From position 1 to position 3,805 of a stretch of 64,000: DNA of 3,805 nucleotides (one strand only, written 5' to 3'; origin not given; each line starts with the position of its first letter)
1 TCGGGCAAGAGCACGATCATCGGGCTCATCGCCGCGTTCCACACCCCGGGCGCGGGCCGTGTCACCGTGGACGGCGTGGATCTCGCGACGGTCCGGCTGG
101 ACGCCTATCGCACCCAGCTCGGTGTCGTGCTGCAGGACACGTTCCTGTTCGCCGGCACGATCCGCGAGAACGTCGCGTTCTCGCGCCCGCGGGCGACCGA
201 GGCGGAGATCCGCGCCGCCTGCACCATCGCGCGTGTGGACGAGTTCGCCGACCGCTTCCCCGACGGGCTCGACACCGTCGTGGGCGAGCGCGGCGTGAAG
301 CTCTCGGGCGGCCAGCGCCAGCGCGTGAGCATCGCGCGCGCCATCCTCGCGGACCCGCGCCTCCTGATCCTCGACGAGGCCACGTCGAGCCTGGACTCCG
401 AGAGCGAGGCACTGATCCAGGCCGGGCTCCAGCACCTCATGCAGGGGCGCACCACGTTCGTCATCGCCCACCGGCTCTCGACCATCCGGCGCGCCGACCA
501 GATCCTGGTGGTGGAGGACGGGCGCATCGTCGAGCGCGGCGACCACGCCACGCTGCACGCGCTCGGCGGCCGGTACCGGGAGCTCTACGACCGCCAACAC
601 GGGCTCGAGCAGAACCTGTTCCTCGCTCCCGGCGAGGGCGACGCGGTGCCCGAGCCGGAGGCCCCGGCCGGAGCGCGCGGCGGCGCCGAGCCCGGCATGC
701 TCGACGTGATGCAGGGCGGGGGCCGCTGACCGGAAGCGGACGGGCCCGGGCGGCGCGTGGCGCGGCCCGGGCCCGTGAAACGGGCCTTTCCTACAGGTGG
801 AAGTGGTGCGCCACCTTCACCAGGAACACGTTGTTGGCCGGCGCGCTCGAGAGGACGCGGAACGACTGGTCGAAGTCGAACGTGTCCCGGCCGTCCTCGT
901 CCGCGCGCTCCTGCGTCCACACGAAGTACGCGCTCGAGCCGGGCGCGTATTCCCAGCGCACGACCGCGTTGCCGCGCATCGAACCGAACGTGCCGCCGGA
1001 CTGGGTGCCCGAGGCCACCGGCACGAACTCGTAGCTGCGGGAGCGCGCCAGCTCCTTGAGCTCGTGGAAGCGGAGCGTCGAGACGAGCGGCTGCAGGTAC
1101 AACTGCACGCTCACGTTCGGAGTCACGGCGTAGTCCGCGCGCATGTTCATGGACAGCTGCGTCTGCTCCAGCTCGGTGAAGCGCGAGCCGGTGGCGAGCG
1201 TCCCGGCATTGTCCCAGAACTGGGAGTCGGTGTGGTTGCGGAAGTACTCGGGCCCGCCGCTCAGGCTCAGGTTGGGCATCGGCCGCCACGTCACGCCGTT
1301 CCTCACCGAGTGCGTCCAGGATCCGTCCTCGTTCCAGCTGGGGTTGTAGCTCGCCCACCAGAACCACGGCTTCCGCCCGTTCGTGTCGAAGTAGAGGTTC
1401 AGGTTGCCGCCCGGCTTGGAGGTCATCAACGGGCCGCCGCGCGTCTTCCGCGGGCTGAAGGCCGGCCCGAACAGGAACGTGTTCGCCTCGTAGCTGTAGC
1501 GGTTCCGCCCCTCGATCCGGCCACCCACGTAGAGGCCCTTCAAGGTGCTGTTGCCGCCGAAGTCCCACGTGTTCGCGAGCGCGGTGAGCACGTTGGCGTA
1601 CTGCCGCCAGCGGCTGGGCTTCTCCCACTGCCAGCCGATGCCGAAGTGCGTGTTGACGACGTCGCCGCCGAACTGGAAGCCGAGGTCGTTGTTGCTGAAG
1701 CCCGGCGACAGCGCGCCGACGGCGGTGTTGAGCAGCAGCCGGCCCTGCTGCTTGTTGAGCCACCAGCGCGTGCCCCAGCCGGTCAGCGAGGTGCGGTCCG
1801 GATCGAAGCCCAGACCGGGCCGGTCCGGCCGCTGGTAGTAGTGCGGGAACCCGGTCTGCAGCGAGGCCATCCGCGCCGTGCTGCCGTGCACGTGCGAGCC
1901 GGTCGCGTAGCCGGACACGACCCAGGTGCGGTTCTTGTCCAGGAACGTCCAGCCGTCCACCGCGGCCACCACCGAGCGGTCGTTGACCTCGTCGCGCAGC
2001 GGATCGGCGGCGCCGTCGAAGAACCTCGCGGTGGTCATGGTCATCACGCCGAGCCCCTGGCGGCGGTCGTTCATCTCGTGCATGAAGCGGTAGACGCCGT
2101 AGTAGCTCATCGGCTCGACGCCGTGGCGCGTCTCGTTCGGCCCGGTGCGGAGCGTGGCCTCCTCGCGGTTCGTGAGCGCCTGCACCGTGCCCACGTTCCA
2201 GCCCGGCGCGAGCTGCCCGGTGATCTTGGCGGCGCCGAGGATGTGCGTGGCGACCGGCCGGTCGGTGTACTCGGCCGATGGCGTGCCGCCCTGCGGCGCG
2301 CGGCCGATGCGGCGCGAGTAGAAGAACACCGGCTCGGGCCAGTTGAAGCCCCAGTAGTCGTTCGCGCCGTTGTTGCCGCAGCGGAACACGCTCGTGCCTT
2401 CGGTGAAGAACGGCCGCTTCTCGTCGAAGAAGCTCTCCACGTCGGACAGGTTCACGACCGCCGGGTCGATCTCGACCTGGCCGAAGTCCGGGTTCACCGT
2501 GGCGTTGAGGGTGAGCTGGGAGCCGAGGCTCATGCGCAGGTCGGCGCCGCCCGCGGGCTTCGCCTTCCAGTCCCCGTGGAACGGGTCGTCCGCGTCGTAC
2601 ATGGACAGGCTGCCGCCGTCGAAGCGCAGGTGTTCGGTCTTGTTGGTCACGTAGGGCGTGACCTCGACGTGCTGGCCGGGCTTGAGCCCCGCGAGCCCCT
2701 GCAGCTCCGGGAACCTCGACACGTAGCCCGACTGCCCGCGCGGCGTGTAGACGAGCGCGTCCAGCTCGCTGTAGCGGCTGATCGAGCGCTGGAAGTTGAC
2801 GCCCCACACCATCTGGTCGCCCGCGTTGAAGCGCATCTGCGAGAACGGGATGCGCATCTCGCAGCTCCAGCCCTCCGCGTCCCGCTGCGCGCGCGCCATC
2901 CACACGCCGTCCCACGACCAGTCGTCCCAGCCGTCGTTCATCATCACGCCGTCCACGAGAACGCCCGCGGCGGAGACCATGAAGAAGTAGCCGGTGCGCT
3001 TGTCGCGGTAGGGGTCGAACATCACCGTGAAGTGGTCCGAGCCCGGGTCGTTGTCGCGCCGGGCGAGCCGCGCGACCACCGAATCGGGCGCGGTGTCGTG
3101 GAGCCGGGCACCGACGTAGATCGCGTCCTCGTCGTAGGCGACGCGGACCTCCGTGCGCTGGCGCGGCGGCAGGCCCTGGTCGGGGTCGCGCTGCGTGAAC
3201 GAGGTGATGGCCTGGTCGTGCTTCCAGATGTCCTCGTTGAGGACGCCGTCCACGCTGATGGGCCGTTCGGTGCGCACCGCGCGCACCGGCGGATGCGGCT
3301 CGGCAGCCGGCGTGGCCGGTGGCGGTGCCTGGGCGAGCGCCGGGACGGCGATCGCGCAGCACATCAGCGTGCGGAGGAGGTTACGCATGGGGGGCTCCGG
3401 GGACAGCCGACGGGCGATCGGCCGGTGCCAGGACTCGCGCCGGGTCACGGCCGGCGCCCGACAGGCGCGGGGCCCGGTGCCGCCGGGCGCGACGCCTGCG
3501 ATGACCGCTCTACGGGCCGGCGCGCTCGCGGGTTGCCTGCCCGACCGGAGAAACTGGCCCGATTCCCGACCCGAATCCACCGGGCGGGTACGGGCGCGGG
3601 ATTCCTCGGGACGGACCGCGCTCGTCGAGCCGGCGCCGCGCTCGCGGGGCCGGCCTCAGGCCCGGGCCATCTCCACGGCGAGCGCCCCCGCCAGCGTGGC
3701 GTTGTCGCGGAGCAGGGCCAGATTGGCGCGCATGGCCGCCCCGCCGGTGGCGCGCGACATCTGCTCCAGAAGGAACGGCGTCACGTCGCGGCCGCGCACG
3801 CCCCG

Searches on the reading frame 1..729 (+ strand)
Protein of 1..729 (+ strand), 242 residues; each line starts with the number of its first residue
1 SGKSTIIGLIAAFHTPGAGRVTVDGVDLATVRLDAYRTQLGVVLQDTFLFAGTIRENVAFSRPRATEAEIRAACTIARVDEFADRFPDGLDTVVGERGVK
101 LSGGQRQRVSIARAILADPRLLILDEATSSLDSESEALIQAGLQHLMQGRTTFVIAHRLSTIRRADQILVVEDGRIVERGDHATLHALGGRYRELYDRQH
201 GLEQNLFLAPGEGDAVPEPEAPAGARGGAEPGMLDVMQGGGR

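Call 74: search_protein_families(library=pfam, proteins=[window:1-729:+], max_evalue=0.00001)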
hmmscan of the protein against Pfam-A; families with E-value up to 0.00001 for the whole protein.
window:1-729:+ (242 aa): 1 family
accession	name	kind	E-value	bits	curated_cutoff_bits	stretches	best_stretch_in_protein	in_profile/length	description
PF00005.33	ABC_tran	-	4.2e-23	82.9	25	1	1-129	22-137/137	ABC transporter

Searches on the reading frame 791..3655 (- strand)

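Call 74: search_protein_families(library=pfam, proteins=[window:791-3655:-], max_evalue=0.00001)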
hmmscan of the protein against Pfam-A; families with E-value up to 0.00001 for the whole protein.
window:791-3655:- (954 aa): 1 family
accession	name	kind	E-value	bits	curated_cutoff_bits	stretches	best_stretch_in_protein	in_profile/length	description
PF19313.5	DUF5916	-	5.7e-49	167.7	22.6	1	359-950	18-561/572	Domain of unknown function (DUF5916)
